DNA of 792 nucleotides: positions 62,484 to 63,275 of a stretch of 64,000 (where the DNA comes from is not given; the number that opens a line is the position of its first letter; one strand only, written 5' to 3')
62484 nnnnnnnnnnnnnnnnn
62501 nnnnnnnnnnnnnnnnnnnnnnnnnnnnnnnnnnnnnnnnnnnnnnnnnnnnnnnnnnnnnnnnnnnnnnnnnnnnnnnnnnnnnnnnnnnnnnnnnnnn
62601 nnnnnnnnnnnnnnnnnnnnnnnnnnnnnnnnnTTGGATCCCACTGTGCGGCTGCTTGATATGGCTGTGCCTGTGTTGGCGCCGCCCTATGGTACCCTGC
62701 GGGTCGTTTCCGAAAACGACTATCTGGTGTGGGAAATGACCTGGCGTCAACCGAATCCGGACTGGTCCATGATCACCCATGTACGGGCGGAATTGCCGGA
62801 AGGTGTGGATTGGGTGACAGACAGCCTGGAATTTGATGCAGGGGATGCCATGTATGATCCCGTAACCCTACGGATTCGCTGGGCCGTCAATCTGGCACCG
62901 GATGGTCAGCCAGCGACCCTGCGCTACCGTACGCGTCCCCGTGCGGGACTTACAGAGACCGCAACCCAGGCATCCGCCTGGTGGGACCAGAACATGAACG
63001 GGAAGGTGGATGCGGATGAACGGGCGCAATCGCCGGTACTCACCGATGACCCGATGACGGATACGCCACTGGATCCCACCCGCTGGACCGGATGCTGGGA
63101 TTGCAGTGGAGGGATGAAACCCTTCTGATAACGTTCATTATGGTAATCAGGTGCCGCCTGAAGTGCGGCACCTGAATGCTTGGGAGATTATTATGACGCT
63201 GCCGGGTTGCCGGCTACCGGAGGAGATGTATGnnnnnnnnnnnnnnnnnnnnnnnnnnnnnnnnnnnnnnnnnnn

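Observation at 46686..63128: Single 16.4-kb gene encoding a 5,480-aa DUF11-repeat surface protein, about a quarter of the window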

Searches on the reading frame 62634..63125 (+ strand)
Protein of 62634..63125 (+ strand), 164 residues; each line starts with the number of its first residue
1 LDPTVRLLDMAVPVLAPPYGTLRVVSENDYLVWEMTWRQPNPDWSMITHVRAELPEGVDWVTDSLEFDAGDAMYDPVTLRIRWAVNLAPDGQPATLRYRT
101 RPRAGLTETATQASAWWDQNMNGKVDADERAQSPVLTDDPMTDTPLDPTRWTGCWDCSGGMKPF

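Call 71: search_protein_families(library=pfam, proteins=[window:62634-63125:+], max_evalue=1)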
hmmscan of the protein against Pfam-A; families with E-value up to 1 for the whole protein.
window:62634-63125:+ (164 aa): 0 families
